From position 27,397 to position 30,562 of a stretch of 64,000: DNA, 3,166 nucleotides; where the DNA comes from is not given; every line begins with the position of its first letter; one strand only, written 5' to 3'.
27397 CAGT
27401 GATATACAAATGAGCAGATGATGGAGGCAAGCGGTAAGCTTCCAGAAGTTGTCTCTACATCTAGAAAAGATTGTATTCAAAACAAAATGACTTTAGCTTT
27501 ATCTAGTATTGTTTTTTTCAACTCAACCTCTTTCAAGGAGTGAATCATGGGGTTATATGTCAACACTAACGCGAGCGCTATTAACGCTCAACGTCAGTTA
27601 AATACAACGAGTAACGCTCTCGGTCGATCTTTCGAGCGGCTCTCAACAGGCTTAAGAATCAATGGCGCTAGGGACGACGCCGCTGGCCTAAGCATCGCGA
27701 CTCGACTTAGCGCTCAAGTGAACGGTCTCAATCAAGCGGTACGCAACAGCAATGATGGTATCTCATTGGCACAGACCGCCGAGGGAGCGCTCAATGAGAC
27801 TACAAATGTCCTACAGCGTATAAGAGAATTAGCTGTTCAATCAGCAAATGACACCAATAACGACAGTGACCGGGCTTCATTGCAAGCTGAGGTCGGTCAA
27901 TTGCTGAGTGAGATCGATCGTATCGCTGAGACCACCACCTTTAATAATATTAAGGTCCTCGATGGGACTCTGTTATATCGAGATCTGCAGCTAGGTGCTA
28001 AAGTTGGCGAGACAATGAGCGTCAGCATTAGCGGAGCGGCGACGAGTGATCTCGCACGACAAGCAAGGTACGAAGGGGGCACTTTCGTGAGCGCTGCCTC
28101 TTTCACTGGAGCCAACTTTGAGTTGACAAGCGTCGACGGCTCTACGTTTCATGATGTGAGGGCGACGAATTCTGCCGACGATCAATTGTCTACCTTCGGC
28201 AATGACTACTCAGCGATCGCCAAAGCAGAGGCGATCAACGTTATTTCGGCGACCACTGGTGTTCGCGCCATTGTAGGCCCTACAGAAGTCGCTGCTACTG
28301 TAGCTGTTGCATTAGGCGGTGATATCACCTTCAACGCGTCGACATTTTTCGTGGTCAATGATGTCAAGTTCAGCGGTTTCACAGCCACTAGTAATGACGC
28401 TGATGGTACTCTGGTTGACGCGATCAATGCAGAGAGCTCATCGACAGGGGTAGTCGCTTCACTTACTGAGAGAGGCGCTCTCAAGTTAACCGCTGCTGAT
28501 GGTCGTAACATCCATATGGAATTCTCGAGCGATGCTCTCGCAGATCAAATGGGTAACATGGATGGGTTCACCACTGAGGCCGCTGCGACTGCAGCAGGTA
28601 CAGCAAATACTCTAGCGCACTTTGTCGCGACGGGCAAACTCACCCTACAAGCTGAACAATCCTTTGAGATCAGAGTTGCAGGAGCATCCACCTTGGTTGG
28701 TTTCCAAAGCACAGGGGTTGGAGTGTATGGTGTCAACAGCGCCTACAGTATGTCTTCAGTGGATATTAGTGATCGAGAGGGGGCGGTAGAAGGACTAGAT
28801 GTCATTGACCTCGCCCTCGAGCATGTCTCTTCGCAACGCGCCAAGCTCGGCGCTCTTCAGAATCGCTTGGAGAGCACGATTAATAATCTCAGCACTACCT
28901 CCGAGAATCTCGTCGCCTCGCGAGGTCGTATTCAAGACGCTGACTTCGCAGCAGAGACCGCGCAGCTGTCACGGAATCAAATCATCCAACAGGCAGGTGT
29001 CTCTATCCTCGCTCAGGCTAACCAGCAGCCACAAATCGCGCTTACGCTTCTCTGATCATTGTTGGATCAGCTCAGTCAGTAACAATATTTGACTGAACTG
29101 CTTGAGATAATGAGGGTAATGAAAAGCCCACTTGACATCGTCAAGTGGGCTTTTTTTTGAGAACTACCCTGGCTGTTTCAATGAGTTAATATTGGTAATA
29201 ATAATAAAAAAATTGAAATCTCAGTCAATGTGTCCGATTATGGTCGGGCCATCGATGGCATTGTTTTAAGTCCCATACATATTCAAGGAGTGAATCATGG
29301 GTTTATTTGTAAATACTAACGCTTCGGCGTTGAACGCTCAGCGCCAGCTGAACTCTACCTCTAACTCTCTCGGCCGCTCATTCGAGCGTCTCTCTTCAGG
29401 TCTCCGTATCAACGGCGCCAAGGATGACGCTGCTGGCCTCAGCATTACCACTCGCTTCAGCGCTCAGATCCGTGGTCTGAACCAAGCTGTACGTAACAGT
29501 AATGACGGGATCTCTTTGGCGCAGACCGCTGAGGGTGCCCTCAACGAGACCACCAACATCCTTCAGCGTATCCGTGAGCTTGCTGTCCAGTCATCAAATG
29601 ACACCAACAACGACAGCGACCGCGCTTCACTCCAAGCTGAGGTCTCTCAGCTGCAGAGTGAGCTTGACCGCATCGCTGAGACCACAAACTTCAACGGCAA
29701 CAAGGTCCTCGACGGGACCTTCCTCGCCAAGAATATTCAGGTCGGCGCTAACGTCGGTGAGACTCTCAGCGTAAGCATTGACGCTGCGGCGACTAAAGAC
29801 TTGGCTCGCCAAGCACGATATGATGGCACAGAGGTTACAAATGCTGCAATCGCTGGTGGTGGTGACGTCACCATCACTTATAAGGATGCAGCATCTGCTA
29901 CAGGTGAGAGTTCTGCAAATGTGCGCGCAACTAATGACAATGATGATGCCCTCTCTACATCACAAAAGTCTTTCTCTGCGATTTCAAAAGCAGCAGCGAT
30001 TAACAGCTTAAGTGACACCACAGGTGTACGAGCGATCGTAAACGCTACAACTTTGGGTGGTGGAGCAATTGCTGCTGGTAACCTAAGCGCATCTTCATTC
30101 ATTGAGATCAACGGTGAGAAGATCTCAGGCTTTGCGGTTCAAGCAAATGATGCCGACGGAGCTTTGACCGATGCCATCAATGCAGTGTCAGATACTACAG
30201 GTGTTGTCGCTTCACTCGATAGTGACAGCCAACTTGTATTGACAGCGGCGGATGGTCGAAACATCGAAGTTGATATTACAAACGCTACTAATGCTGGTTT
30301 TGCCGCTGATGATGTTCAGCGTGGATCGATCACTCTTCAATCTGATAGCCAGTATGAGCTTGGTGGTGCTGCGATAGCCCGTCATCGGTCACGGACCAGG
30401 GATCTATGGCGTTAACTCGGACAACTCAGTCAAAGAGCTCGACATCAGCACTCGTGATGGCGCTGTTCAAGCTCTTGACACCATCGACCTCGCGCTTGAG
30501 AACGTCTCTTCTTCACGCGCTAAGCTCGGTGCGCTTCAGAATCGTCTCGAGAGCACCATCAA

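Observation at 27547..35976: Array of five monocistronic flagellin genes; four of them have frame disruptions confined to the variable central domain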

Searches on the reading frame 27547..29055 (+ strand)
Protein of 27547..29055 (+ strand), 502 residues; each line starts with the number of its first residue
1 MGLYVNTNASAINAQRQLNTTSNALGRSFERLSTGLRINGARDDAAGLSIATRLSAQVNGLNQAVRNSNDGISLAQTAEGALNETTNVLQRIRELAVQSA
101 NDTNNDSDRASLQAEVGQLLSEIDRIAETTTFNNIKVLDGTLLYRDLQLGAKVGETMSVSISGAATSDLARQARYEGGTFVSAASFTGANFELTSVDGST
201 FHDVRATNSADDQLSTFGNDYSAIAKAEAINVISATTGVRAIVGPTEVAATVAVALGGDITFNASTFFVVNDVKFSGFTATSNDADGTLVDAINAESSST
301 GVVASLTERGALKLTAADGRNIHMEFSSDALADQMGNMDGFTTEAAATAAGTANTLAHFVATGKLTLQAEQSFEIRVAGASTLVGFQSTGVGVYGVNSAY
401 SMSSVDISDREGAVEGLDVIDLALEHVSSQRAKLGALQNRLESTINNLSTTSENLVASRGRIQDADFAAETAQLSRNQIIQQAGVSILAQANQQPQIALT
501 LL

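Call 6: find_related_loci(query=window:27547-29052:+, collection=genome_contigs, flank=10000)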
Query window:27547-29052:+ (502 aa) in genome_contigs; peptide patterns used: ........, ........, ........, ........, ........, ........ (x = any residue, [..] = any of these).
265 stretches matched a pattern; 201 encode a relative of the query (tblastn E <= 1e-3); the best 80 are kept; 74 distinct loci.
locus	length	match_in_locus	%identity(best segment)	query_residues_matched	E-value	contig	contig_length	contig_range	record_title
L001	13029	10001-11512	73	1-502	0e+0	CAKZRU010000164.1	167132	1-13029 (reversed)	MAG TPA_asm: uncultured Myxococcales bacterium isolate ERR2094175_bin.130_CONCOCT_v1.1_MAG genome assembly, contig: ERZ6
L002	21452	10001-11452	62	1-502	5e-177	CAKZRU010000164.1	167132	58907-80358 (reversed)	MAG TPA_asm: uncultured Myxococcales bacterium isolate ERR2094175_bin.130_CONCOCT_v1.1_MAG genome assembly, contig: ERZ6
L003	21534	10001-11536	54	1-502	3e-146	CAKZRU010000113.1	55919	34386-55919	MAG TPA_asm: uncultured Myxococcales bacterium isolate ERR2094175_bin.130_CONCOCT_v1.1_MAG genome assembly, contig: ERZ6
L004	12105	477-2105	52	1-502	3e-151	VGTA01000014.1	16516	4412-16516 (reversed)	MAG: Deltaproteobacteria bacterium isolate K_DeepCast_35m_m1_177 K_DeepCast_35m_m1_177_Ga0194129_10005298, whole genome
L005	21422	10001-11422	52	1-502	7e-139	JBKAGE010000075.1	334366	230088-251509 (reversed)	MAG: Bradymonadia bacterium isolate Ske_MAG24 Ske_MAG24_0075, whole genome shotgun sequence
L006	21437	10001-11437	52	1-502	7e-136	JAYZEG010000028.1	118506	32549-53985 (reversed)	MAG: Myxococcota bacterium isolate XB_MAG137 DB_MAG137_0028, whole genome shotgun sequence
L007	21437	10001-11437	51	1-502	8e-135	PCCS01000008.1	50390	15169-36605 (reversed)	MAG: Myxococcales bacterium isolate NP1036 37021, whole genome shotgun sequence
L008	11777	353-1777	50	1-498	8e-130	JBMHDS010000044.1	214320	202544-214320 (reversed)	MAG: Bradymonadia bacterium isolate xHP1_bin.495 c_000000000044, whole genome shotgun sequence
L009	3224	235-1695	49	1-502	1e-133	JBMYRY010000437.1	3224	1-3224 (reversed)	MAG: Bradymonadia bacterium isolate ME_XS_2303_bin_34 ME_XS_2303_bin_34_480, whole genome shotgun sequence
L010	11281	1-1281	52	65-502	6e-113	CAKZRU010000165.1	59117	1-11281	MAG TPA_asm: uncultured Myxococcales bacterium isolate ERR2094175_bin.130_CONCOCT_v1.1_MAG genome assembly, contig: ERZ6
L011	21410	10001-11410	45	1-502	5e-110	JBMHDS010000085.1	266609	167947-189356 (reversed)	MAG: Bradymonadia bacterium isolate xHP1_bin.495 c_000000000085, whole genome shotgun sequence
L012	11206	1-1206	58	81-498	4e-123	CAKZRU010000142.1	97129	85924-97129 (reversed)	MAG TPA_asm: uncultured Myxococcales bacterium isolate ERR2094175_bin.130_CONCOCT_v1.1_MAG genome assembly, contig: ERZ6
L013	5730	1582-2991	44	1-502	3e-105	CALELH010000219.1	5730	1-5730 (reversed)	MAG TPA_asm: uncultured Myxococcales bacterium isolate ERR598995_bin.40_CONCOCT_v1.1_MAG genome assembly, contig: ERZ842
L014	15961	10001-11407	44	1-502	1e-104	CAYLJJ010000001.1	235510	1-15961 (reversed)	MAG TPA_asm: uncultured Nannocystaceae bacterium isolate binchicken_co141_483 genome assembly, contig: NODE_64_length_23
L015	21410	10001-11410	45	1-502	7e-104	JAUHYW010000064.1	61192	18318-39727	MAG: bacterium isolate 3_bin.88 NODE_766_length_61192_cov_2.805617, whole genome shotgun sequence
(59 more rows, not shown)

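Call 11: find_encoding_contigs(protein=window:27547-29055:+, flank=10000, max_places=10)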
Protein window:27547-29055:+ (502 aa): no gene with exactly this product is on record in the collection.

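Call 22: list_cluster_members(proteins=[P0002, P0036, P0026, window:27547-29052:+, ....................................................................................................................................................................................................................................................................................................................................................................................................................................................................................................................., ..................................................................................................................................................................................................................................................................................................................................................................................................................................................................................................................])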
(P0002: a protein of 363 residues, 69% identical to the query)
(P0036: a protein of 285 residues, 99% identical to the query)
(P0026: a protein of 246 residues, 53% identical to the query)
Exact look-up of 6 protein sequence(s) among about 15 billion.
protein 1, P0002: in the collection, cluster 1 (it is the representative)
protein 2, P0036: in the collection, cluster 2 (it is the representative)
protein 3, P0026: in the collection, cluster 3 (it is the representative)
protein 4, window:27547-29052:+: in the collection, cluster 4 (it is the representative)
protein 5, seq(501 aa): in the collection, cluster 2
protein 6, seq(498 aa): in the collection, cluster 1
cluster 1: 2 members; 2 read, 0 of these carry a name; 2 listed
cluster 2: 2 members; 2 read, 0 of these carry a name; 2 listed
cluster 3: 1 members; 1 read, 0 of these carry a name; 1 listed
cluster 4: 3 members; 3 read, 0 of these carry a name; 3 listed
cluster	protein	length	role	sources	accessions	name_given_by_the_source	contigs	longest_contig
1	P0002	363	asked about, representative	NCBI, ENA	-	-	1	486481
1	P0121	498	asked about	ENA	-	-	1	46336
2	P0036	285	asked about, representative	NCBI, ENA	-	-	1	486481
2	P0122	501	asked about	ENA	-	-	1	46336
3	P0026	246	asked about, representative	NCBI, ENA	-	-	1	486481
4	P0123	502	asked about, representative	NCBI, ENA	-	-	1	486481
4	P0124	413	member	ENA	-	-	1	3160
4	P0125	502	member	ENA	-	-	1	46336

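Call 23: find_encoding_contigs(protein=P0124, flank=5000, max_places=6)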
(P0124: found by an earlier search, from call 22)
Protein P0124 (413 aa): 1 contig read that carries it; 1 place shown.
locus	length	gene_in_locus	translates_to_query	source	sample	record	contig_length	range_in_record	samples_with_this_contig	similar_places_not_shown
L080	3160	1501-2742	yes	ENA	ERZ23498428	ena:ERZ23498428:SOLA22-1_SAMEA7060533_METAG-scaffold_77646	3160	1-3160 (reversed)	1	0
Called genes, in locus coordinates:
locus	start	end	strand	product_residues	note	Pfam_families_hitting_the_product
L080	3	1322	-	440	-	?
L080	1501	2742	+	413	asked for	PF00669:Flagellin_N, PF07196:Flagellin_IN (weak)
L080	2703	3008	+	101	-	PF00700:Flagellin_C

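Call 59: search_protein_families(library=pfam, proteins=[window:27547-29052:+], max_evalue=0.001)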
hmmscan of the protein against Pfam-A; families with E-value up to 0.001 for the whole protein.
window:27547-29052:+ (502 aa): 3 families
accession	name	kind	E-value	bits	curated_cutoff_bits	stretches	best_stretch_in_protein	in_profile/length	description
PF00669.25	Flagellin_N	-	9.8e-46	155.7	26.6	1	5-141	1-137/139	Bacterial flagellin N-terminal helical region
PF00700.27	Flagellin_C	-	3.1e-26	92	23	1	417-502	1-86/86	Bacterial flagellin C-terminal helical region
PF07196.18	Flagellin_IN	-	2.8e-06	27.8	22.7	1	279-318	16-55/55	Flagellin hook IN motif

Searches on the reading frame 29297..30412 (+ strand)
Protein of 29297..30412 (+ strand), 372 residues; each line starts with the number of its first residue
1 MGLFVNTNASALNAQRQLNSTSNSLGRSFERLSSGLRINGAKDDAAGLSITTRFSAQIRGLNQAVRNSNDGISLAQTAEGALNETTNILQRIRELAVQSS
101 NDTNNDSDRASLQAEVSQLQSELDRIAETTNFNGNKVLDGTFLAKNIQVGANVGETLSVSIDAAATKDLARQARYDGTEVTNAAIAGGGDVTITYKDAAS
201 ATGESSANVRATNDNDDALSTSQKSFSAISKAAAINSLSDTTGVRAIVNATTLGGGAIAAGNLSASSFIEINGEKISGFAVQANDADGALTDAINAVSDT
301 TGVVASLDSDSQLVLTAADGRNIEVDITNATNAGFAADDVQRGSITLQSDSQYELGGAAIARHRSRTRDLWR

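Call 46: list_cluster_members(proteins=[window:29297-30412:+, window:30974-31585:+, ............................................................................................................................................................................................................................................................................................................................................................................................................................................, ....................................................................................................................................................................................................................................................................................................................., window:33724-34161:+, window:35410-35973:+, P0001, P0005])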
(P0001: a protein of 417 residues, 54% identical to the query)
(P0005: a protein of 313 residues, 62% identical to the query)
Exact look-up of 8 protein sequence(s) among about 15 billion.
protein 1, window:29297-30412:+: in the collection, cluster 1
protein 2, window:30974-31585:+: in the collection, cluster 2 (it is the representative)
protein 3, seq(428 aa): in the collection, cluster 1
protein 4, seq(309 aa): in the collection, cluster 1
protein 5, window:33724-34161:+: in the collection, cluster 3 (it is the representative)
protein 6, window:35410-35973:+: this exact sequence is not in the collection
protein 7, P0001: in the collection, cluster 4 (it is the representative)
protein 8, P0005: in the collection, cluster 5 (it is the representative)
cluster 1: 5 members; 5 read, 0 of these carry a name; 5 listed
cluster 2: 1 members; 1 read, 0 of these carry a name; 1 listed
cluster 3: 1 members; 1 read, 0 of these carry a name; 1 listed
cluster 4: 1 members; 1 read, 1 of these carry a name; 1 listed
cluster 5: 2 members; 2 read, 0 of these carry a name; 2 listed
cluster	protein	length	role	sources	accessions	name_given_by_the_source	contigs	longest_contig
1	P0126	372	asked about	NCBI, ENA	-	-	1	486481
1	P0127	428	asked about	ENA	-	-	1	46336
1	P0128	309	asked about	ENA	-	-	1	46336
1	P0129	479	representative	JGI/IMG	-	-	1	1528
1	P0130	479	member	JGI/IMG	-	-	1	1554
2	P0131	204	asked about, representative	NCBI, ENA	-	-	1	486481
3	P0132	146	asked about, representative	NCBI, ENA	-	-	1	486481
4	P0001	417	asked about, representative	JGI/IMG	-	flagellin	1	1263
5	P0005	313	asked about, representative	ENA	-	-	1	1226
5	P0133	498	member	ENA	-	-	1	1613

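Call 47: find_encoding_contigs(protein=P0129, flank=2000, max_places=5)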
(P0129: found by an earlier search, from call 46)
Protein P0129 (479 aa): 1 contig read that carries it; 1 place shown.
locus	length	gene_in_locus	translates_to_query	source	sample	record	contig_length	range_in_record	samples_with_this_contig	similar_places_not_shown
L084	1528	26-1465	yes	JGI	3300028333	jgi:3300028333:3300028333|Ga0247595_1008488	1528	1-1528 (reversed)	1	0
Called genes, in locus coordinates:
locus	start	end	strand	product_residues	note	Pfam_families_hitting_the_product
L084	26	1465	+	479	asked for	PF00669:Flagellin_N, PF07196:Flagellin_IN, PF00700:Flagellin_C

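Call 48: find_encoding_contigs(protein=P0130, flank=2000, max_places=5)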
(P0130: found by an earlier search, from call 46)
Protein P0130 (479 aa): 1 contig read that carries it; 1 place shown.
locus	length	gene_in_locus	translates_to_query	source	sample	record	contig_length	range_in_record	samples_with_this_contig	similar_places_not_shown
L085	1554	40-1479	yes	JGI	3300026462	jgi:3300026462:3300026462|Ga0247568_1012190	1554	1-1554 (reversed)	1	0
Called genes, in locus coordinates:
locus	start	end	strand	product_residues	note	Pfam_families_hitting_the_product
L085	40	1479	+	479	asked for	PF00669:Flagellin_N, PF07196:Flagellin_IN, PF00700:Flagellin_C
